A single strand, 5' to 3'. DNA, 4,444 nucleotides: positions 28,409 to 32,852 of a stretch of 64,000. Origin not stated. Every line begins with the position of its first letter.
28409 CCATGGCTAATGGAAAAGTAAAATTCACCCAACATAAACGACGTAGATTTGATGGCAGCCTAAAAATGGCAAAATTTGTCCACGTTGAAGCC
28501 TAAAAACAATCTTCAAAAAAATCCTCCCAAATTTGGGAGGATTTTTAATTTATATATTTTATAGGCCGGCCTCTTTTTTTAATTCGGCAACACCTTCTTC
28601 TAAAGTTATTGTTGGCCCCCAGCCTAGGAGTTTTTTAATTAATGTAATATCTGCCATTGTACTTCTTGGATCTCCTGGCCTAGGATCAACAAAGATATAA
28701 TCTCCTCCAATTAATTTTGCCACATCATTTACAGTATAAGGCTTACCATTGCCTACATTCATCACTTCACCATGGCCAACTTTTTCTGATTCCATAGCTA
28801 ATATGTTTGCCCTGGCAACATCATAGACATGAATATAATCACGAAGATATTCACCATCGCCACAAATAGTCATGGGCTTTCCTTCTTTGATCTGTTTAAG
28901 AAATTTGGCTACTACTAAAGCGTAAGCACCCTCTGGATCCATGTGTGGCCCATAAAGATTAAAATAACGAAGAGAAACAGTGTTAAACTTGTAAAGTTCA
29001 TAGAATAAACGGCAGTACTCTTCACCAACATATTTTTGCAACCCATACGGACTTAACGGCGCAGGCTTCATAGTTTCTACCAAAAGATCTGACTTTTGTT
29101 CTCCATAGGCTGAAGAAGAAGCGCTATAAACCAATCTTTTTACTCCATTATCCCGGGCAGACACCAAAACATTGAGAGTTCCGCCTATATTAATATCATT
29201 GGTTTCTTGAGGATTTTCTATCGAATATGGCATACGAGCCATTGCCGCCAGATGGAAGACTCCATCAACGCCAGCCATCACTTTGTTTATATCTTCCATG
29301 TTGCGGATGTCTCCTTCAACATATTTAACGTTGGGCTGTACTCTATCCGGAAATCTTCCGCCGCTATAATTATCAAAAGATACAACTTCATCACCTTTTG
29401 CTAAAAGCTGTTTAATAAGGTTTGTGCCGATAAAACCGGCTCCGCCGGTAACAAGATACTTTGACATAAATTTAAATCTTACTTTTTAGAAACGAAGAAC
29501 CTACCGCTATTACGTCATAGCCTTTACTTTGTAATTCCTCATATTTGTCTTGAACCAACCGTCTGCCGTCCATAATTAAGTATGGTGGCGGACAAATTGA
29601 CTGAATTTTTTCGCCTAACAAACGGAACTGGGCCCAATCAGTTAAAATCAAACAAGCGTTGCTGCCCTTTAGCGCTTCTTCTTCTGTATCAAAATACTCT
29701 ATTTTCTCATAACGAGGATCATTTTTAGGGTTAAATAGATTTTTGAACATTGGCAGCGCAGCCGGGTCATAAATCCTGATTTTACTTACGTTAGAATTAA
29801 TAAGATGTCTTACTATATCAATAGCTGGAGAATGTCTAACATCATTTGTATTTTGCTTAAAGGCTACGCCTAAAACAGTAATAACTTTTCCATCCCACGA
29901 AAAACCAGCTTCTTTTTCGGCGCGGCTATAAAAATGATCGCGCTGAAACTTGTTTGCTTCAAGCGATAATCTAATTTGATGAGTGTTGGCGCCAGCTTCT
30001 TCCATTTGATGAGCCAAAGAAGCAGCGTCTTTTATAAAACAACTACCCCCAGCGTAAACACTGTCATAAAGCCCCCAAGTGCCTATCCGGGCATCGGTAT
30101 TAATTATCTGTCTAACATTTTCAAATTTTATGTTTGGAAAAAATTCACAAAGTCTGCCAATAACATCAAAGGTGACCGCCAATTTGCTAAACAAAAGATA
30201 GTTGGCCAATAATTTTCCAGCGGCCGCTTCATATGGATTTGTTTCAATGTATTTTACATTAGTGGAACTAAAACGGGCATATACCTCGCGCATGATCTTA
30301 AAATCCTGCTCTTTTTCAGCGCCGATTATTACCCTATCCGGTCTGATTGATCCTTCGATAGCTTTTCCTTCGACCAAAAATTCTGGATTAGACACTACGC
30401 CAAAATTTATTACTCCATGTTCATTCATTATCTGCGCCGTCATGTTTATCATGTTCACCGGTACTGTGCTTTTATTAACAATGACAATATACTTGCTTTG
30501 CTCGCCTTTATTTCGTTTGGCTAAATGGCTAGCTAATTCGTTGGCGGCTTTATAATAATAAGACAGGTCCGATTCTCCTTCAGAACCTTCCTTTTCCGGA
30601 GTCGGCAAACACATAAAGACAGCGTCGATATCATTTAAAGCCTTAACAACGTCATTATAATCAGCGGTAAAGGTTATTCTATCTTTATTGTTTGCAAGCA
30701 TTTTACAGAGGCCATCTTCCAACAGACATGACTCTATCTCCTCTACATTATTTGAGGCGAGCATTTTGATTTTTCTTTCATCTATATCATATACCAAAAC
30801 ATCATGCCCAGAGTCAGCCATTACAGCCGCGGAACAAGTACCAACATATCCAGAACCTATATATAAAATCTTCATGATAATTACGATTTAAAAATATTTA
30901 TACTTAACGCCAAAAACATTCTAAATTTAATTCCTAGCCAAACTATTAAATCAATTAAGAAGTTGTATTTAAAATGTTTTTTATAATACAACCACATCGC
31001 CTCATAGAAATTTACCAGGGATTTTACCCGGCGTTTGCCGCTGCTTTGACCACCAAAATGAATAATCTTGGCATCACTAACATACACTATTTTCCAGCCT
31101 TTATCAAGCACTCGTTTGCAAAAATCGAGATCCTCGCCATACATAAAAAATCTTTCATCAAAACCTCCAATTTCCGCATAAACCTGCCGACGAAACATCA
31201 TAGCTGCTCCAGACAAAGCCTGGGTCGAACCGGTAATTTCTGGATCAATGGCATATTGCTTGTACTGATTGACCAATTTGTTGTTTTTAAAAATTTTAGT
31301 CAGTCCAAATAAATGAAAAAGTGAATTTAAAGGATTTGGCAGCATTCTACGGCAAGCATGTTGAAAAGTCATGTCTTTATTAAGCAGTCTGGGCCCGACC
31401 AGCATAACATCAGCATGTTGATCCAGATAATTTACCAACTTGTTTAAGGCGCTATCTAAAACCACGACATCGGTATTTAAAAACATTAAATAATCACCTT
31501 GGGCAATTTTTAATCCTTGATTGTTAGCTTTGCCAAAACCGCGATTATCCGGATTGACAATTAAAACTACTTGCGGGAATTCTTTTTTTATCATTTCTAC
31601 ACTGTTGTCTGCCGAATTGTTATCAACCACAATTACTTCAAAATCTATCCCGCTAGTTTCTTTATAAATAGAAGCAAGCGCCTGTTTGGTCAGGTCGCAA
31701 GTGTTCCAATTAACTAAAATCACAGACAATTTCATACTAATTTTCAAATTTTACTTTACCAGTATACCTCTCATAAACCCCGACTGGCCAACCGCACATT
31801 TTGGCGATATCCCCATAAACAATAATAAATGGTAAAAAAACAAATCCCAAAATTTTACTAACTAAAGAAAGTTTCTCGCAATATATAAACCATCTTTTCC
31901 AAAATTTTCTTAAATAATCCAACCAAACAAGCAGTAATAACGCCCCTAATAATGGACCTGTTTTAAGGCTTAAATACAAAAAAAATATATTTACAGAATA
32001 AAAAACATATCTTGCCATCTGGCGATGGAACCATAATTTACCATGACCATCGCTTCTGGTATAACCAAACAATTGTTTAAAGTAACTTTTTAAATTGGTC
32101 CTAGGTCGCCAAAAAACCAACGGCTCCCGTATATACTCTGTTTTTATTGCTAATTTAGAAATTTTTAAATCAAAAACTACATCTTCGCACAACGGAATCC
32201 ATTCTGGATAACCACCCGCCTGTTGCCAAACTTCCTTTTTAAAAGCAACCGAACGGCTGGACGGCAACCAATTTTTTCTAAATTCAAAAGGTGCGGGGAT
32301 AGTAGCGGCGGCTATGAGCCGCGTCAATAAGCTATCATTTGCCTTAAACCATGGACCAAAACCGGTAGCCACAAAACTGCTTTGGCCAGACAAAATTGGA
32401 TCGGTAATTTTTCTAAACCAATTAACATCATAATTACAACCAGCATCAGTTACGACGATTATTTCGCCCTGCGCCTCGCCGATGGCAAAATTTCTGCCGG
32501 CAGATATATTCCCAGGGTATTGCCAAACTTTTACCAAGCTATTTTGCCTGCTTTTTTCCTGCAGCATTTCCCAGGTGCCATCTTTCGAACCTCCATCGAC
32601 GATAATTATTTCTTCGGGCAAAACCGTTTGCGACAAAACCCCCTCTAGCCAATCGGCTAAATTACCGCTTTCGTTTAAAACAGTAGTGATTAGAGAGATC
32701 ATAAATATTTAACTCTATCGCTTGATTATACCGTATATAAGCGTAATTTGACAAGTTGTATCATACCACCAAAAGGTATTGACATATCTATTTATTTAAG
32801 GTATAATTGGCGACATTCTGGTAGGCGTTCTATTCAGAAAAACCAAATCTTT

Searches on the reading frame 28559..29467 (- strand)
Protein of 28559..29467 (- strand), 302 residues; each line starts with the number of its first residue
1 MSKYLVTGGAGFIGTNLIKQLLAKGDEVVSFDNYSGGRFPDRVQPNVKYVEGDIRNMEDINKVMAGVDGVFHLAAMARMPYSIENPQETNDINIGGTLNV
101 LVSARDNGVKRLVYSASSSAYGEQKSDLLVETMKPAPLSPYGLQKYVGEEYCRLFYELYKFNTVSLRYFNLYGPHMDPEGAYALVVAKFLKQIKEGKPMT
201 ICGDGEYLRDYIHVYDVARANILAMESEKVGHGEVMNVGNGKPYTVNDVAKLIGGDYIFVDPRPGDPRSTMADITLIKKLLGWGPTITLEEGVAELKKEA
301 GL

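Call 50: search_protein_families(library=pfam, proteins=[window:28559-29467:-], max_evalue=0.001)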
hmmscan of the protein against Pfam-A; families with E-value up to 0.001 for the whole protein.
window:28559-29467:- (302 aa): 9 families
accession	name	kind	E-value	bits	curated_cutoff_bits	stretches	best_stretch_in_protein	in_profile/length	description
PF01370.27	Epimerase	-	1.1e-62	212.1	20.9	1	5-239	2-240/240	NAD dependent epimerase/dehydratase family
PF16363.11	GDP_Man_Dehyd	-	3e-54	185.1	27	1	5-295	1-331/332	GDP-mannose 4,6 dehydratase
PF01073.25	3Beta_HSD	-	5.7e-29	101.4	22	1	5-226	1-230/280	3-beta hydroxysteroid dehydrogenase/isomerase family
PF02719.21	Polysacc_synt_2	-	6.7e-19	68.6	20.2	1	5-252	2-242/293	Polysaccharide biosynthesis protein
PF13460.12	NAD_binding_10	-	1.9e-12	47.9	27.2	1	8-128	1-109/184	NAD(P)H-binding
PF04321.23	RmlD_sub_bind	-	1.4e-11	44.4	27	1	4-174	3-154/287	RmlD substrate binding domain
PF07993.18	NAD_binding_4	-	3.4e-09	36.7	20.1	1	46-135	62-154/258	Male sterility protein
PF05368.20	NmrA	-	4.8e-05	23.5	27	1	3-119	4-109/298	NmrA-like family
PF08659.16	KR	-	0.00069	20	22.6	0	3-78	2-93/180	KR domain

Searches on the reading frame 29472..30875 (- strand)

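Call 50: search_protein_families(library=pfam, proteins=[window:29472-30875:-], max_evalue=0.001)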
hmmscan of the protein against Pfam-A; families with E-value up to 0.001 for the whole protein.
window:29472-30875:- (467 aa): 4 families
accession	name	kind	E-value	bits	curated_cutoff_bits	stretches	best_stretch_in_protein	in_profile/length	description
PF03721.20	UDPG_MGDP_dh_N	-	1.2e-42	146.1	27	1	1-198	1-187/187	UDP-glucose/GDP-mannose dehydrogenase family, NAD binding domain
PF03720.21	UDPG_MGDP_dh_C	-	1.8e-22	80.1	30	1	334-442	2-102/103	UDP-glucose/GDP-mannose dehydrogenase family, UDP binding domain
PF00984.24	UDPG_MGDP_dh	-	6e-12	46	25.4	1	216-309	2-93/94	UDP-glucose/GDP-mannose dehydrogenase family, central domain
PF02737.24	3HCDH_N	-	3.2e-06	27.6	22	1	4-86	3-86/180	3-hydroxyacyl-CoA dehydrogenase, NAD binding domain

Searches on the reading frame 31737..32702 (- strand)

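Call 50: search_protein_families(library=pfam, proteins=[window:31737-32702:-], max_evalue=0.001)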
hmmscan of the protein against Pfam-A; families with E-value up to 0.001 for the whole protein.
window:31737-32702:- (321 aa): 2 families
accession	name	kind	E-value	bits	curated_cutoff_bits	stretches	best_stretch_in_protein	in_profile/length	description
PF00535.33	Glycos_transf_2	-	6.8e-19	68.8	23.3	1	3-116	1-116/168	Glycosyl transferase family 2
PF13641.12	Glyco_tranf_2_3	-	0.00022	21.8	27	1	3-211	4-224/230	Glycosyltransferase like family 2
